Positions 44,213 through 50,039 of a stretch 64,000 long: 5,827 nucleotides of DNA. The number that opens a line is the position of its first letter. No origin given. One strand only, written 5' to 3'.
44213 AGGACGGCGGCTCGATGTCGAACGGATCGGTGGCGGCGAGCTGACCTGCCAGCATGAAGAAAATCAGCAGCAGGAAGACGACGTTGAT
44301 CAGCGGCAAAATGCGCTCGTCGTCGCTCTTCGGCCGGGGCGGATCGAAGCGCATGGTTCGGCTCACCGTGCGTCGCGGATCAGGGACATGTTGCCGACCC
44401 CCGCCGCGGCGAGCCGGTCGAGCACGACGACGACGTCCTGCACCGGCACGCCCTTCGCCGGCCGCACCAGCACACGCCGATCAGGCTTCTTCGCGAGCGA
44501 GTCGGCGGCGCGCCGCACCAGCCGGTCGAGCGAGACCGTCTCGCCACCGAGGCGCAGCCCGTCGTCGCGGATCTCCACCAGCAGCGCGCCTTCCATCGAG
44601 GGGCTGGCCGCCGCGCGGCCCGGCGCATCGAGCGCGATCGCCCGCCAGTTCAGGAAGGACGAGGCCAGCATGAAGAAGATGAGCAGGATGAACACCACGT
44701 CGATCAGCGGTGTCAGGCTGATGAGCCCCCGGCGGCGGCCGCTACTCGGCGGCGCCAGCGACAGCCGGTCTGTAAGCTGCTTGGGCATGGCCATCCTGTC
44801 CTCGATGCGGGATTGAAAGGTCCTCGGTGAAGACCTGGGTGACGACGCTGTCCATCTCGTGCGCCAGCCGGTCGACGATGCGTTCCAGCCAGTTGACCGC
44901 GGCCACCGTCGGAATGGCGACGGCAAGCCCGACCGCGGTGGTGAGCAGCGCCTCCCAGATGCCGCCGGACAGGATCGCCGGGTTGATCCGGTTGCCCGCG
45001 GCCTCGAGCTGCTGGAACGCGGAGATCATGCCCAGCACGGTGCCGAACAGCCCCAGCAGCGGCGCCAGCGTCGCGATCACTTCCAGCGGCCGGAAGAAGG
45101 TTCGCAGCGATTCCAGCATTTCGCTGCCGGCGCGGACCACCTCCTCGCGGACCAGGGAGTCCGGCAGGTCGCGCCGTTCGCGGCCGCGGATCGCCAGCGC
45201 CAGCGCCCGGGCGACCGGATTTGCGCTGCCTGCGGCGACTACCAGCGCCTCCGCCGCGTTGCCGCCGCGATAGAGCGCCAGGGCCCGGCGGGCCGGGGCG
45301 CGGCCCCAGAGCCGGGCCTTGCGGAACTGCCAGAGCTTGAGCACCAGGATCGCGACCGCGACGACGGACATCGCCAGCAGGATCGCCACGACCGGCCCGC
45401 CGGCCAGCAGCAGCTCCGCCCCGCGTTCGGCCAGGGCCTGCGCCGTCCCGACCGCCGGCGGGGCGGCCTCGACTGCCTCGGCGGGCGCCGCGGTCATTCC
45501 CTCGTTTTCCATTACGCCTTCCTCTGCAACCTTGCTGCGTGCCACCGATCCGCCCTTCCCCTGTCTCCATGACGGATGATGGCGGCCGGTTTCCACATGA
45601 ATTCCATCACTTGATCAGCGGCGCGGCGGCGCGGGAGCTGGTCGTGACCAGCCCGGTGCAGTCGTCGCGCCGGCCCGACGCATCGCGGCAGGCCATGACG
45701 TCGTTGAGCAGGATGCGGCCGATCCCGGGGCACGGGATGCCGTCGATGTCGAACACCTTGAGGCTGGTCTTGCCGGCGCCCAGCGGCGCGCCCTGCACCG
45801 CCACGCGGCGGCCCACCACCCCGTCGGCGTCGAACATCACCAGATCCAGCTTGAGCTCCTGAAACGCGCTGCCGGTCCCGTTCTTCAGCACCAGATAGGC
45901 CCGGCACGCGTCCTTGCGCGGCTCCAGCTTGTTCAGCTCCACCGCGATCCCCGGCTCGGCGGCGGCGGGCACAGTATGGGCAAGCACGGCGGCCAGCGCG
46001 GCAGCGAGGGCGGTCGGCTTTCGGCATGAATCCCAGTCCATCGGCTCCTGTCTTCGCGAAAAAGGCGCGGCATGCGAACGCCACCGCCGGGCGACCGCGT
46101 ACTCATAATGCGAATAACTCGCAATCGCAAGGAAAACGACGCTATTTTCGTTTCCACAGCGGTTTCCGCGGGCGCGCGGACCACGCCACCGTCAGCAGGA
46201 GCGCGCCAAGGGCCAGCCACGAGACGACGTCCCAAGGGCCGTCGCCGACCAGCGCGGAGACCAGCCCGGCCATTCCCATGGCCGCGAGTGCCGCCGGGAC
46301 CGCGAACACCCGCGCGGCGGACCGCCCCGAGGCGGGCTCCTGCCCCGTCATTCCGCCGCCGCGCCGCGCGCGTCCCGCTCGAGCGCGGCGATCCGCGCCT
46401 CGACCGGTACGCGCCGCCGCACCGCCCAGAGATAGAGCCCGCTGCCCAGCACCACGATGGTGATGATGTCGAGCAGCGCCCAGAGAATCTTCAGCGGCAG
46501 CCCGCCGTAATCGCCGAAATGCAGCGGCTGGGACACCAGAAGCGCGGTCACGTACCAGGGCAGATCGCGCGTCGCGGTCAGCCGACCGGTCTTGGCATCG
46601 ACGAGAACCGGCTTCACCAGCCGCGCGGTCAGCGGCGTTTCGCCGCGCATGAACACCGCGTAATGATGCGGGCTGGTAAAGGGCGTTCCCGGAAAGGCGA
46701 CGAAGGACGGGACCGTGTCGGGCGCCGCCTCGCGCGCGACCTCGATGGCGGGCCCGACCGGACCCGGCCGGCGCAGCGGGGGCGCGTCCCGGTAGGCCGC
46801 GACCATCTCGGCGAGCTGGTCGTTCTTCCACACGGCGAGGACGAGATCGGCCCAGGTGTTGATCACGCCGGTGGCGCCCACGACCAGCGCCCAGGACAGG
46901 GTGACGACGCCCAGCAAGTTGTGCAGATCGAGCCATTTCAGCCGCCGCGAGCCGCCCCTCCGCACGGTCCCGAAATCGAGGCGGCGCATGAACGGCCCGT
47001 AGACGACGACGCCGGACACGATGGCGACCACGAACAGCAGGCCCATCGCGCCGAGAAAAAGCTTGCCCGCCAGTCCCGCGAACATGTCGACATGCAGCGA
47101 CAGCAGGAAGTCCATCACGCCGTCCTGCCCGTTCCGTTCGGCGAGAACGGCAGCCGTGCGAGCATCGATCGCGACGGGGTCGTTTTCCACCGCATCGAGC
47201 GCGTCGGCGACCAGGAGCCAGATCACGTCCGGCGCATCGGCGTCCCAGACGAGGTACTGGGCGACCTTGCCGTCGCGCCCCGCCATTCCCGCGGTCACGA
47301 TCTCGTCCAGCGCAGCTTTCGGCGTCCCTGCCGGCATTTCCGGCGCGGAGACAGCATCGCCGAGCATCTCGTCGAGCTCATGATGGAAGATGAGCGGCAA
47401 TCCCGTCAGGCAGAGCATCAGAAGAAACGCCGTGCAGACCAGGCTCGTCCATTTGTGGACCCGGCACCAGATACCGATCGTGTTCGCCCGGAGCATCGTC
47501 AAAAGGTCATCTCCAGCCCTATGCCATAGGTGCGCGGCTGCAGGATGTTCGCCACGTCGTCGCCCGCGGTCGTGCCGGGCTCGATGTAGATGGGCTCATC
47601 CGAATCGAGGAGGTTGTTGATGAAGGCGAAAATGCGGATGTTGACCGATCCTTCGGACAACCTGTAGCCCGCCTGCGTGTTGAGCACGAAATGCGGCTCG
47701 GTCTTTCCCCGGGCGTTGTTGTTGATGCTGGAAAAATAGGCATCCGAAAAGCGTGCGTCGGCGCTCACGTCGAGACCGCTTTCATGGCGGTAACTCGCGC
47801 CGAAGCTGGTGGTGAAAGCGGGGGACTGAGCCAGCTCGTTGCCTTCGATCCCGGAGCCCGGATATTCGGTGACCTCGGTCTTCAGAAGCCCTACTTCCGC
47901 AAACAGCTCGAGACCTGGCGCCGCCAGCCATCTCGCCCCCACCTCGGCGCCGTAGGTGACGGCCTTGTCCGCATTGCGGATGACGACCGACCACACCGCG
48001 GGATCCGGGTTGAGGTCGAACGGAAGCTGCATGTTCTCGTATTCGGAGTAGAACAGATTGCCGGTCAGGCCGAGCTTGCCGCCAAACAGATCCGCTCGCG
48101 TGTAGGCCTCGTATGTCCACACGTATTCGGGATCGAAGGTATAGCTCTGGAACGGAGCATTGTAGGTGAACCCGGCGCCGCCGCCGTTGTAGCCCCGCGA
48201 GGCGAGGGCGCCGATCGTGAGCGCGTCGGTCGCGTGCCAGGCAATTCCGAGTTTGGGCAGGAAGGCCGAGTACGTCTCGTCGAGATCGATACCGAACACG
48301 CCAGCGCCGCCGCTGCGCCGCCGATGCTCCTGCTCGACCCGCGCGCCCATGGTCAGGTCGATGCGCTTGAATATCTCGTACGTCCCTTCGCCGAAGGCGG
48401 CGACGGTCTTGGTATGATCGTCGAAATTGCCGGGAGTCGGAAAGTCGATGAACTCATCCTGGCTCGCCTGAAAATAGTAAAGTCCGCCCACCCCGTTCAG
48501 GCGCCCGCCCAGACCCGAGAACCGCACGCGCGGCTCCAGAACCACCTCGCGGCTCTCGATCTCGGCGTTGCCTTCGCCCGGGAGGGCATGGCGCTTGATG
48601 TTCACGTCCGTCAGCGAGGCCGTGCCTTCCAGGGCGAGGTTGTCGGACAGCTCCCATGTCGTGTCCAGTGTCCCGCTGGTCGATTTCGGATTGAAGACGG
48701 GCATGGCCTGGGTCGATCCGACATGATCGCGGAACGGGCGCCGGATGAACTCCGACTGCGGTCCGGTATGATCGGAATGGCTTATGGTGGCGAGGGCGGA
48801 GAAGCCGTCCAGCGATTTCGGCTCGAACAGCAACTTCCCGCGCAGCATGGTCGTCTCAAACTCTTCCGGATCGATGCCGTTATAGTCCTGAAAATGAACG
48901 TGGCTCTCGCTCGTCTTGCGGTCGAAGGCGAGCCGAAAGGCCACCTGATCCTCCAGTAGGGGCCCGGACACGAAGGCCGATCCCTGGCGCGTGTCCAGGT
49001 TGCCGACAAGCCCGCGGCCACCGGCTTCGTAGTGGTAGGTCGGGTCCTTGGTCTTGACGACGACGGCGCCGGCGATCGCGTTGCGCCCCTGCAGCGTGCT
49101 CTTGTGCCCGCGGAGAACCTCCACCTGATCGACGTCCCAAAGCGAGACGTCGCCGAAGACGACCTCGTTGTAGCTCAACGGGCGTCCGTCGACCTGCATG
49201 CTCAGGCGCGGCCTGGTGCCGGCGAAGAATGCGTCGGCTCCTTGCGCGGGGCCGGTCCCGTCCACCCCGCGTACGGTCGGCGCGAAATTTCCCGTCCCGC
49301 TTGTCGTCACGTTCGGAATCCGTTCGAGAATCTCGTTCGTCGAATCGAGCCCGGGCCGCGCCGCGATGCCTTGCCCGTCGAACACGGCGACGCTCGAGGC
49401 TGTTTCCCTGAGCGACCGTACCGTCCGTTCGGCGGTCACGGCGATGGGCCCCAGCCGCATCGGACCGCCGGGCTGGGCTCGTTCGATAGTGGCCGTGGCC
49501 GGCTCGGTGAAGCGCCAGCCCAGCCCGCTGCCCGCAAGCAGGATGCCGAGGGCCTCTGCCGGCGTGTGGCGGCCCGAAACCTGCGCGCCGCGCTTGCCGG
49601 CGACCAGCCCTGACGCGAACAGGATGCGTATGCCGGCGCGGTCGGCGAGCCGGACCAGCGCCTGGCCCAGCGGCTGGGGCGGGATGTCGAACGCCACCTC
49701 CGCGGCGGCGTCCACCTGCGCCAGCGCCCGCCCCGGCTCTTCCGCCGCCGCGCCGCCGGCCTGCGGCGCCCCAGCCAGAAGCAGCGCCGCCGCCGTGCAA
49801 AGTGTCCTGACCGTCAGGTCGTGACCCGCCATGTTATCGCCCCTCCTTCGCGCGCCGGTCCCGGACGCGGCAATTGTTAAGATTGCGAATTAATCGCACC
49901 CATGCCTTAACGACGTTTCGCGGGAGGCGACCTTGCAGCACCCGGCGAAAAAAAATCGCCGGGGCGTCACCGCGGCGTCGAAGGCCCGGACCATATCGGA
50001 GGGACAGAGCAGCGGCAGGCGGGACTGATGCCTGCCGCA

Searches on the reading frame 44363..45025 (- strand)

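Call 35: search_protein_families(library=pfam, proteins=[window:44363-45025:-], max_evalue=0.00001)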
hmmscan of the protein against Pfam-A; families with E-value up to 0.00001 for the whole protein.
window:44363-45025:- (220 aa): 1 family
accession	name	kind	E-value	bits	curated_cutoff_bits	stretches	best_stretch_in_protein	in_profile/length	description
PF02472.21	ExbD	-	1.8e-20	73.8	25.4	1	102-216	8-124/128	Biopolymer transport protein ExbD/TolR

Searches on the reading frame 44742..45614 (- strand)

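Call 35: search_protein_families(library=pfam, proteins=[window:44742-45614:-], max_evalue=0.00001)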
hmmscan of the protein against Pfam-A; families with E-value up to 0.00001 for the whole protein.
window:44742-45614:- (290 aa): 1 family
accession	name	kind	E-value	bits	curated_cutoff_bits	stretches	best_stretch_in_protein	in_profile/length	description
PF01618.21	MotA_ExbB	-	7.5e-29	100.5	22.9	1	149-255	21-126/127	MotA/TolQ/ExbB proton channel family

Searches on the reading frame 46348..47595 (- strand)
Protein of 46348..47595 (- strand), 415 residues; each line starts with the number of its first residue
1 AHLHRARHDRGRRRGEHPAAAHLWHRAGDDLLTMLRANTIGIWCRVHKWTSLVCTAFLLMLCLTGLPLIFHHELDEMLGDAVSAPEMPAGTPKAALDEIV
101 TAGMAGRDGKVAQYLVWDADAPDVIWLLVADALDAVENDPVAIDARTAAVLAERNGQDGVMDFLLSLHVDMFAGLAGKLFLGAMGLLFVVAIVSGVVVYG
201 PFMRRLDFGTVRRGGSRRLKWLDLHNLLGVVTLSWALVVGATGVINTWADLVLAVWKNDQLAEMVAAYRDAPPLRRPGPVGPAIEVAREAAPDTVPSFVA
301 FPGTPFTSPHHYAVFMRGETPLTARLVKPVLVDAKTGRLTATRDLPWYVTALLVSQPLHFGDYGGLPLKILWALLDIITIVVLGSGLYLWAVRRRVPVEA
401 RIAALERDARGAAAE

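Call 35: search_protein_families(library=pfam, proteins=[window:46348-47595:-], max_evalue=0.00001)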
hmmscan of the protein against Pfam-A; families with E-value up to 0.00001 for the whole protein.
window:46348-47595:- (415 aa): 1 family
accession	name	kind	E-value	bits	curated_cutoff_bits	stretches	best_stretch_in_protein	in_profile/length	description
PF03929.21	PepSY_TM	-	1.3e-60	206.2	28.8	1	45-393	2-295/295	PepSY-associated TM region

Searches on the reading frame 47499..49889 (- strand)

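Call 35: search_protein_families(library=pfam, proteins=[window:47499-49889:-], max_evalue=0.00001)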
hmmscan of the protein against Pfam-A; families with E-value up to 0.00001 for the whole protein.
window:47499-49889:- (796 aa): 3 families
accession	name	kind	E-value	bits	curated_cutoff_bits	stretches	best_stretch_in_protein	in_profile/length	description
PF00593.30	TonB_dep_Rec_b-barrel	-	2.2e-36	127.1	27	1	399-760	56-436/436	TonB dependent receptor-like, beta-barrel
PF07715.20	Plug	-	1.5e-15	58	23.9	1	160-275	2-107/107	TonB-dependent Receptor Plug Domain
PF07660.19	STN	-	9.7e-07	28.9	28.4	1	89-137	3-51/52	Secretin and TonB N terminus short domain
